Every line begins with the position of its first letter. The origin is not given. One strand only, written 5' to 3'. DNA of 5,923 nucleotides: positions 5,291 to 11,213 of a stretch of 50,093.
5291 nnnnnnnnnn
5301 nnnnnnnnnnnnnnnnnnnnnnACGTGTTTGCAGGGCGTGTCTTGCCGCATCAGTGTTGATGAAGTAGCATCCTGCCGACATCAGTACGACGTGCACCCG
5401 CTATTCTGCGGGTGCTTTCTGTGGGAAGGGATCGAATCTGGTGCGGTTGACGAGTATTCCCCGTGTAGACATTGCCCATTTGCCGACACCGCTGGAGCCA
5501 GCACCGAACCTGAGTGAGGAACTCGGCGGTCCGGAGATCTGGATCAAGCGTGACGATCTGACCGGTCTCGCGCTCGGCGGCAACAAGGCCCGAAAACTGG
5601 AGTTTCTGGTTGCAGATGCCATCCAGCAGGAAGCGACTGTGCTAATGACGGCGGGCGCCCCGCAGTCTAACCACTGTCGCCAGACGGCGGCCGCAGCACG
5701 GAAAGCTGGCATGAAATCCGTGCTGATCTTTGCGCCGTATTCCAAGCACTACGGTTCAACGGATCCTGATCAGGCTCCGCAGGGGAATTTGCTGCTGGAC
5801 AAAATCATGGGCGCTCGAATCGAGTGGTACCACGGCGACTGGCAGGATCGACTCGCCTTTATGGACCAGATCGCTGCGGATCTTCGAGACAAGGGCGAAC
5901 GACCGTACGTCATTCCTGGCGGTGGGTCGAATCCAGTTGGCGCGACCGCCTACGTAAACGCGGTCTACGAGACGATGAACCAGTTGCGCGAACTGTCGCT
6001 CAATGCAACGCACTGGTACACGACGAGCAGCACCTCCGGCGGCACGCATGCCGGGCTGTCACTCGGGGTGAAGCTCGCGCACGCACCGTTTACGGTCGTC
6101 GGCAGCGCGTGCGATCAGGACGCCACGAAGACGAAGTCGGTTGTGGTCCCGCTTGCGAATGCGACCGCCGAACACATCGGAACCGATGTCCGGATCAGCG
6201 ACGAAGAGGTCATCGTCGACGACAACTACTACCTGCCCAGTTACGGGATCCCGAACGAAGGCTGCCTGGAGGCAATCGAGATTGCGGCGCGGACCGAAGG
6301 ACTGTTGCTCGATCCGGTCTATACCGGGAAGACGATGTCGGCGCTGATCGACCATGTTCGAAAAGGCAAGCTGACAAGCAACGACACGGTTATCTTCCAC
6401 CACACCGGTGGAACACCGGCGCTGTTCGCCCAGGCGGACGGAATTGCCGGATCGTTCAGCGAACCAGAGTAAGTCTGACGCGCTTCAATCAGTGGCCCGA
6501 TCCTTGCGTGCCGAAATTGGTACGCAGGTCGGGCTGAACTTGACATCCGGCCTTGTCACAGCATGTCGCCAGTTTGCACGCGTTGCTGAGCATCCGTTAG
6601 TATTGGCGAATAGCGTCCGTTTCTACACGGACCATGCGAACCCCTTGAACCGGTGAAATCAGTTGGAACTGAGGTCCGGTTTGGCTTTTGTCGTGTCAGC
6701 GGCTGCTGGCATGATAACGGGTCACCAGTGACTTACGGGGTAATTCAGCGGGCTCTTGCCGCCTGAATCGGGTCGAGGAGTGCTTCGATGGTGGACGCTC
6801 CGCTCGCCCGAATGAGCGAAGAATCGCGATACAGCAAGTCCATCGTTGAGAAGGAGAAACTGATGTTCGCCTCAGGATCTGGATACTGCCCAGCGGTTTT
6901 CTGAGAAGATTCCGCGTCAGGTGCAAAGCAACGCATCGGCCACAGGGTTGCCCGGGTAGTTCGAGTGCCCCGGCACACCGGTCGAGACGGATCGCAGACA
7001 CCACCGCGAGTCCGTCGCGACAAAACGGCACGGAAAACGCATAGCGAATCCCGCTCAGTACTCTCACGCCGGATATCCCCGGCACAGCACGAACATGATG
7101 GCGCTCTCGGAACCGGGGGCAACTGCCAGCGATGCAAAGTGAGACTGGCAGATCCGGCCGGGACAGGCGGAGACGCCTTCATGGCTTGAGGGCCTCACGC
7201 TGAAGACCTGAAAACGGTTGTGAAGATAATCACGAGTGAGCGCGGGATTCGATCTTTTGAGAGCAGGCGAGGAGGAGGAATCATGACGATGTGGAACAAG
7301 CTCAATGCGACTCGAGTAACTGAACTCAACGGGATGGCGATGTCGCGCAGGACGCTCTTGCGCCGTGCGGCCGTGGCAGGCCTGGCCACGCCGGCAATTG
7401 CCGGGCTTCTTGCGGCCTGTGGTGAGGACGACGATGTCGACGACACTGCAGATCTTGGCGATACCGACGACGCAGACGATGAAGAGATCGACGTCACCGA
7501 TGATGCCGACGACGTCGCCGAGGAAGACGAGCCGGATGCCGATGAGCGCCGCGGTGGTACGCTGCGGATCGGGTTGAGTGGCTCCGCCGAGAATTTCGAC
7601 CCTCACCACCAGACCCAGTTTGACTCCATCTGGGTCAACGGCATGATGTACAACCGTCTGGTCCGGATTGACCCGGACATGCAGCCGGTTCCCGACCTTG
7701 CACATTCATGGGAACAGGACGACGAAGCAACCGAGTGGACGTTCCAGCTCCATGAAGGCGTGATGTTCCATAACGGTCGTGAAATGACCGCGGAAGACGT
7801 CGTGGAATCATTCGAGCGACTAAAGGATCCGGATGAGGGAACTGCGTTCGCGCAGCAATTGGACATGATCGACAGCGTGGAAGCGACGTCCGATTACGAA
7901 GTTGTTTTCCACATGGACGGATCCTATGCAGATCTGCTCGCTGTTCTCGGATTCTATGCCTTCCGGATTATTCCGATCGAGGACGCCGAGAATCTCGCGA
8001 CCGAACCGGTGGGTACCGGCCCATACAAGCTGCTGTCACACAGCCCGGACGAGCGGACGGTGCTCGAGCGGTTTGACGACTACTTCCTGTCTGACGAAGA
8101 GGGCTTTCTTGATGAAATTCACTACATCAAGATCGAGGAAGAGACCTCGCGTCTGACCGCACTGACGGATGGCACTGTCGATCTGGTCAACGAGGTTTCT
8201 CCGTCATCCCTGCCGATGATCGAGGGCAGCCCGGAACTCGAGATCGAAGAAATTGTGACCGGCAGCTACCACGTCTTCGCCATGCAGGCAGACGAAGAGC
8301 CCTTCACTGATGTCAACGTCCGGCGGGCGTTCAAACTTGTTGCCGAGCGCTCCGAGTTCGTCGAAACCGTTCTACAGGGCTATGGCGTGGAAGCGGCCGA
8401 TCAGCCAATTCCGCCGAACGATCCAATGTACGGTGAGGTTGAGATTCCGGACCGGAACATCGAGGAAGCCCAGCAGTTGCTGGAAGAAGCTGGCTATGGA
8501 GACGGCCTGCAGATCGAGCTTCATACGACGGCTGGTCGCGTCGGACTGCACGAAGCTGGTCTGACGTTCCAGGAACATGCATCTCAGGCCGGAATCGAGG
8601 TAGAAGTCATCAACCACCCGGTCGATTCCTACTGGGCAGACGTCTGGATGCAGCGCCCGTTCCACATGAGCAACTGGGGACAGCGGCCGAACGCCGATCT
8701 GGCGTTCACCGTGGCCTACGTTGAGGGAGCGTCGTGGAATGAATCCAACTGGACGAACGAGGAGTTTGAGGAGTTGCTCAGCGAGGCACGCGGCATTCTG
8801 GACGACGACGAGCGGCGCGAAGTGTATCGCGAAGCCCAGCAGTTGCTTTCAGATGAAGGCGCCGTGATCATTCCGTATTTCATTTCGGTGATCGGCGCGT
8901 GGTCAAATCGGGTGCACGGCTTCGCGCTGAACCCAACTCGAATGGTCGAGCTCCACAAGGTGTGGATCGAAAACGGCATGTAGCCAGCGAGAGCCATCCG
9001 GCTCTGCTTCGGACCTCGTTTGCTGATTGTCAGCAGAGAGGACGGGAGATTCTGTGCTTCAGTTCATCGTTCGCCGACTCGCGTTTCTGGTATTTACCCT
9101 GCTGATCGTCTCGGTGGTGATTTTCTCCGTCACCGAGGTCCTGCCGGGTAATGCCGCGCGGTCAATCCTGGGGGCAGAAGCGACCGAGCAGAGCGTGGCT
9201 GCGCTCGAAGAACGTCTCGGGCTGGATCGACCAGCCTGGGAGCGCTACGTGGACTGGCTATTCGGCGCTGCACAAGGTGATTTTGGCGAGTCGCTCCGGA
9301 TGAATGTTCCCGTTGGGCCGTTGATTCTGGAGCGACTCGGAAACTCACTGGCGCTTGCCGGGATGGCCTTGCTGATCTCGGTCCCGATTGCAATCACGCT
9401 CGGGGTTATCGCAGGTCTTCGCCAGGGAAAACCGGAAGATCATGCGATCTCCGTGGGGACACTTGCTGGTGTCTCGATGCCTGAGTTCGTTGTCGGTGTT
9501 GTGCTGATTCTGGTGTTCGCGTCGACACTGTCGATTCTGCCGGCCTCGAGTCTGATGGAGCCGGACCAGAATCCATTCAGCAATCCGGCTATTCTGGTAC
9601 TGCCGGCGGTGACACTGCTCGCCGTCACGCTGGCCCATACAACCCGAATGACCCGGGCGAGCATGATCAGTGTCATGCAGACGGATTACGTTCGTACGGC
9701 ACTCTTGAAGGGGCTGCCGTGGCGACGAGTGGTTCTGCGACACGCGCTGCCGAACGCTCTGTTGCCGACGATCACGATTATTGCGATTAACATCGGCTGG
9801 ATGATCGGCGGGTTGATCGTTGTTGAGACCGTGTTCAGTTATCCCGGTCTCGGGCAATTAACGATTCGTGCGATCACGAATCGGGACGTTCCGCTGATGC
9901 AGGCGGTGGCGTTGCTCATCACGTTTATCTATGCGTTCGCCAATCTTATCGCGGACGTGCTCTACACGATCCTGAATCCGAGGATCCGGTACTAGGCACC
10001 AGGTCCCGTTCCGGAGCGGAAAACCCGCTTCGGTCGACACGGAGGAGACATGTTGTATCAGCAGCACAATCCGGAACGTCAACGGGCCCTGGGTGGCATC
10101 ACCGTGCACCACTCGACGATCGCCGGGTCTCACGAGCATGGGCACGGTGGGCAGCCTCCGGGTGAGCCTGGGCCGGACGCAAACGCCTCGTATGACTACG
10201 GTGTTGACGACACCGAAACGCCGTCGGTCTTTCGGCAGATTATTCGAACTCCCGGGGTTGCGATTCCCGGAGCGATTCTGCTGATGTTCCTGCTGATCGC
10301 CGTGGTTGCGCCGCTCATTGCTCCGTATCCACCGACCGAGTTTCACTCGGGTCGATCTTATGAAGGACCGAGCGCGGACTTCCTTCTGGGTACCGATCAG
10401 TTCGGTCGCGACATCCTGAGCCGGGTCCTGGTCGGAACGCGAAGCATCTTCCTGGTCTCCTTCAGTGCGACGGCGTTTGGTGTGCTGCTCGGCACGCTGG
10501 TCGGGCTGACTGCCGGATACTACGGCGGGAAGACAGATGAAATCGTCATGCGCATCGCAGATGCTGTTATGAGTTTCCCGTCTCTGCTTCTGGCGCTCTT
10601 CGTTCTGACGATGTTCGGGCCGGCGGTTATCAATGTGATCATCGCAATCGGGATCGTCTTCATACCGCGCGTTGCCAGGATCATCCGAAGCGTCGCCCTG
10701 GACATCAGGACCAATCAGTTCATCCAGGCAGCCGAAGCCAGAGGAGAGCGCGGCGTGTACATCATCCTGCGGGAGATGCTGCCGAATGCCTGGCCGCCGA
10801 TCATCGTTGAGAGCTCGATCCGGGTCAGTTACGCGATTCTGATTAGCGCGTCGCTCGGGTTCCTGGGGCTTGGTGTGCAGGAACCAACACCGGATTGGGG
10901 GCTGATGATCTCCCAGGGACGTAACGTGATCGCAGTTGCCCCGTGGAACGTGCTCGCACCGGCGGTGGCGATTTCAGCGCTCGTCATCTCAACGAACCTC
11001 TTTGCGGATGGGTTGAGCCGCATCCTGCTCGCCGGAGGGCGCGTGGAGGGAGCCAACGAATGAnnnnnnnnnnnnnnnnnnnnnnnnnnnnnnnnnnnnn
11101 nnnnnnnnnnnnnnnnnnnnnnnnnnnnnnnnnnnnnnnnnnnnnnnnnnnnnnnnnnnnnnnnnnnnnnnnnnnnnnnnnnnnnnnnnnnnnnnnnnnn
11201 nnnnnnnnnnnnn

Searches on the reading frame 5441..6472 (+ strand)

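Call 64: search_protein_families(library=pfam, proteins=[window:5441-6472:+], max_evalue=0.00001)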
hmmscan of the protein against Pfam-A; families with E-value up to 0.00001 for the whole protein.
window:5441-6472:+ (343 aa): 1 family
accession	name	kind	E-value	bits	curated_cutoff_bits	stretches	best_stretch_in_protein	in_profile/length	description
PF00291.31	PALP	-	2.9e-49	168.4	35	1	12-323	4-295/295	Pyridoxal-phosphate dependent enzyme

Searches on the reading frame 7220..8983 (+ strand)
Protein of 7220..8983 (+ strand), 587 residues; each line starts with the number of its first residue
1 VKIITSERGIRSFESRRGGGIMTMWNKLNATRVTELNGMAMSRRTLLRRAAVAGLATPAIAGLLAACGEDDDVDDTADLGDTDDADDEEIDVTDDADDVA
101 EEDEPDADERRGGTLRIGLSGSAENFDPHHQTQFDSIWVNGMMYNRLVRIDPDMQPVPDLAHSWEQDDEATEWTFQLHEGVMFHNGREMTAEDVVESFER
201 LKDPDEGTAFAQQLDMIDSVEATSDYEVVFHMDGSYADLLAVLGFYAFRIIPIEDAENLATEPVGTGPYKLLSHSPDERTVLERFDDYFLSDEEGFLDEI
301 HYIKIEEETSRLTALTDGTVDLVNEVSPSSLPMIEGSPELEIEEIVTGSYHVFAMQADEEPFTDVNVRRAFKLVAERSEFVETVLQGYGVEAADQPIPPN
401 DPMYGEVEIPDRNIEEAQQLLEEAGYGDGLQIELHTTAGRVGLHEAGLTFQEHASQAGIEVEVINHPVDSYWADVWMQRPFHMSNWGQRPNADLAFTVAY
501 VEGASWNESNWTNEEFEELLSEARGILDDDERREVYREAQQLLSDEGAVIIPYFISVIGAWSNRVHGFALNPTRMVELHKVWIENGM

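Call 64: search_protein_families(library=pfam, proteins=[window:7220-8983:+], max_evalue=0.00001)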
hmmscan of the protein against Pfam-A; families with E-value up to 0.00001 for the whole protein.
window:7220-8983:+ (587 aa): 1 family
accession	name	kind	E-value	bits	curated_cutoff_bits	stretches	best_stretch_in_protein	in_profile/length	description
PF00496.27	SBP_bac_5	-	5.8e-76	256.4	32.4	1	155-500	1-360/368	Bacterial extracellular solute-binding proteins, family 5 Middle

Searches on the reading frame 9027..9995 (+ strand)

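Call 64: search_protein_families(library=pfam, proteins=[window:9027-9995:+], max_evalue=0.00001)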
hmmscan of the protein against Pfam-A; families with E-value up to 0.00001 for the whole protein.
window:9027-9995:+ (322 aa): 2 families
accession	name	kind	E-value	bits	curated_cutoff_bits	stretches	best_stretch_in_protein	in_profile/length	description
PF00528.27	BPD_transp_1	-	1.3e-40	139.5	26.4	1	122-321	1-183/184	Binding-protein-dependent transport system inner membrane component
PF19300.4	BPD_transp_1_N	-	2e-11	44.5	23.8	1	11-84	2-75/114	Binding-prot-dependent transport system membrane comp, N-term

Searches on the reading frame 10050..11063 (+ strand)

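Call 64: search_protein_families(library=pfam, proteins=[window:10050-11063:+], max_evalue=0.00001)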
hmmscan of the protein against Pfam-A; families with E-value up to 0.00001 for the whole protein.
window:10050-11063:+ (337 aa): 1 family
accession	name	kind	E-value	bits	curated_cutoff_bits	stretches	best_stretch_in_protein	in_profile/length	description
PF00528.27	BPD_transp_1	-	5.1e-26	92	26.4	1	148-326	1-178/184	Binding-protein-dependent transport system inner membrane component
